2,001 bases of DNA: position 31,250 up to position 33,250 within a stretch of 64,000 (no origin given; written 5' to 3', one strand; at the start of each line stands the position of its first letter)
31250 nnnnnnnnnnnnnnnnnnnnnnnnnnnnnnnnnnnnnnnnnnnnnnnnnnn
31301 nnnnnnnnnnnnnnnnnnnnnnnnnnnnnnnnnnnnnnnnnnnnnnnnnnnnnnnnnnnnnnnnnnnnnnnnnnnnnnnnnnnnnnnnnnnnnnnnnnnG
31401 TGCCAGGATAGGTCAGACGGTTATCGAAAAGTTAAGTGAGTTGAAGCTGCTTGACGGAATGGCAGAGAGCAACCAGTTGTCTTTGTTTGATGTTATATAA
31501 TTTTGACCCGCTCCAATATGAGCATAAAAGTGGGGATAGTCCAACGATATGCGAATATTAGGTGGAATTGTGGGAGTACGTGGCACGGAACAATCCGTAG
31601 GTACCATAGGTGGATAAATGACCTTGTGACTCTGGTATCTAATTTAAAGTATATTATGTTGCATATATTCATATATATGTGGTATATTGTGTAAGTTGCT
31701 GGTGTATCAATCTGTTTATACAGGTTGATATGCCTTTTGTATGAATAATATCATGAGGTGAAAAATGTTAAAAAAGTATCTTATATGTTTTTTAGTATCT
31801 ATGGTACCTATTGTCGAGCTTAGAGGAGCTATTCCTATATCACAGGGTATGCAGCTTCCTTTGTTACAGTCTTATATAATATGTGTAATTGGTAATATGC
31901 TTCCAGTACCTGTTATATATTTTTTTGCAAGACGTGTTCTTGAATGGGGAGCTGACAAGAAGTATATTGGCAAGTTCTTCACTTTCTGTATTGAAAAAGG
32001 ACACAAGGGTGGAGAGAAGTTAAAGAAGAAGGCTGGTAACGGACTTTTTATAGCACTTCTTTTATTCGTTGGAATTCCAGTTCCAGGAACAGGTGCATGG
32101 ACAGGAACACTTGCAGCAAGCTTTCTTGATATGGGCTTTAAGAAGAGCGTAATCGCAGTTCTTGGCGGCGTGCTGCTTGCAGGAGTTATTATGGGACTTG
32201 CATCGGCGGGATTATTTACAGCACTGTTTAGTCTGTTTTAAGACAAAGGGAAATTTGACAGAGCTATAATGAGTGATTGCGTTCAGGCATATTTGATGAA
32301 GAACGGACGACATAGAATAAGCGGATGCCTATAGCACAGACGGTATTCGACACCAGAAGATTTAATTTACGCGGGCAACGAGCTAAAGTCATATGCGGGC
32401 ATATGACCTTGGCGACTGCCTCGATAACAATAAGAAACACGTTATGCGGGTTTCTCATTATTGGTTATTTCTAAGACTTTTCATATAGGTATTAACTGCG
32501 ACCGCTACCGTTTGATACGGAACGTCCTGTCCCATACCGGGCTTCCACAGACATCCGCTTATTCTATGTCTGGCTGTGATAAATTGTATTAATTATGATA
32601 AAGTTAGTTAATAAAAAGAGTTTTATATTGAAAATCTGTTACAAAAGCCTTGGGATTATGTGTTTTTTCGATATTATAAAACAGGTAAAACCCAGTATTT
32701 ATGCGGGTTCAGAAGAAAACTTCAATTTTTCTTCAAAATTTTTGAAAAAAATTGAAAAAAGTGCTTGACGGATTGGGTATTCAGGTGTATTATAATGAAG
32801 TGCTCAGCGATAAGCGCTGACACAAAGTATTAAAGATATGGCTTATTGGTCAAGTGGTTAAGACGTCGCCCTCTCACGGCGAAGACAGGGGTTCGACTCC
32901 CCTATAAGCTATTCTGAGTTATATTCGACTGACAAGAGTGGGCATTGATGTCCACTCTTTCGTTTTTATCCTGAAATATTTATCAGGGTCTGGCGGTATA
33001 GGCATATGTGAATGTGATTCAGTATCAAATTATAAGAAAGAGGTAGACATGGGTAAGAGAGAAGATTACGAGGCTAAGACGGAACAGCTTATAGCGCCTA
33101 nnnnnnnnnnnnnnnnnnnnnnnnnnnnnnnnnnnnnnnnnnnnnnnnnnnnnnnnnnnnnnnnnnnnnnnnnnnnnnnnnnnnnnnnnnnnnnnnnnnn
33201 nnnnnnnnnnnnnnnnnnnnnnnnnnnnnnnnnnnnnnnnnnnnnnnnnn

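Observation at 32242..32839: A 600-nt ORF-free region beside a stand-alone tRNA, with about 260 nt closed by a perfect 19-bp helix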

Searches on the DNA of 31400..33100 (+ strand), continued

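Call 81: search_dna_similar(query=L019:3004-3101:+, collection=phages, mode=distant, max_evalue=0.00001, max_rows=15)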
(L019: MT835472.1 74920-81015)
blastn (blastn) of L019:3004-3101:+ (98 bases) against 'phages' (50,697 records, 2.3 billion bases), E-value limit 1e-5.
Records with a match: 10; places in all: 10; records where one place covers at least 80% of the query: 5.
Best place of each record, by identity: >=99% 1; 95-99% 2; 90-95% 1; 80-90% 3; 60-80% 3.
By first word of the organism name: Bacteriophage 10.
By host as written in the record: - 10.
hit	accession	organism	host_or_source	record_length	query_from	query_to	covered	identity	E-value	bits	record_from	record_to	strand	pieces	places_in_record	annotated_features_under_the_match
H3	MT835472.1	Bacteriophage sp.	human fecal samples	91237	1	98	100%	100.0%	4e-43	178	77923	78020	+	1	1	record has no annotation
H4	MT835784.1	Bacteriophage sp.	human fecal samples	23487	2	97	98%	93.8%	7e-34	147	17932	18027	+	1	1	record has no annotation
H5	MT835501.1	Bacteriophage sp.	human fecal samples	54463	3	97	97%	79.2%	1e-12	77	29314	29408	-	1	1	record has no annotation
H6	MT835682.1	Bacteriophage sp.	human fecal samples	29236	4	97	96%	78.9%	4e-12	75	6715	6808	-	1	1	record has no annotation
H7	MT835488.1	Bacteriophage sp.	human fecal samples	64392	1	97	99%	75.5%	6e-9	65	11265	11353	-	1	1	record has no annotation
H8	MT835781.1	Bacteriophage sp.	human fecal samples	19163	3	72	71%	81.4%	5e-10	69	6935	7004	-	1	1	record has no annotation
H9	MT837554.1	Bacteriophage sp.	human fecal samples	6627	3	64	63%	88.7%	8e-14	82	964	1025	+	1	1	record has no annotation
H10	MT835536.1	Bacteriophage sp.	human fecal samples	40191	45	97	54%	86.8%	6e-9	65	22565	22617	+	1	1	record has no annotation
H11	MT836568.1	Bacteriophage sp.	human fecal samples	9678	12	55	45%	95.5%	4e-11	72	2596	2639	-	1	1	record has no annotation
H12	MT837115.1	Bacteriophage sp.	human fecal samples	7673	12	55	45%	95.5%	4e-11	72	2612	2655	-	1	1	record has no annotation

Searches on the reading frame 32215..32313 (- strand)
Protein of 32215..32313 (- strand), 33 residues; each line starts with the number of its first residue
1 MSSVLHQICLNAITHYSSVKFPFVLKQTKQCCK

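Call 73: search_protein_families(library=pfam, proteins=[window:32215-32313:-], max_evalue=1)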
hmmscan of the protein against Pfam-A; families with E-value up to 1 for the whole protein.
window:32215-32313:- (33 aa): 0 families

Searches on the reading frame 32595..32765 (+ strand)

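Call 73: search_protein_families(library=pfam, proteins=[window:32595-32765:+], max_evalue=1)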
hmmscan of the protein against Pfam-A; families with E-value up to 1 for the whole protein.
window:32595-32765:+ (57 aa): 2 families
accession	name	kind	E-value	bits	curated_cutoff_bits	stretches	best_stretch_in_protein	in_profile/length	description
PF01674.24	Lipase_2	-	0.086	12.8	20.3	1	7-56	132-159/219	Lipase (class 2)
PF11022.13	ATP19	-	0.11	13.3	27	1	30-55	41-66/67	ATP synthase subunit K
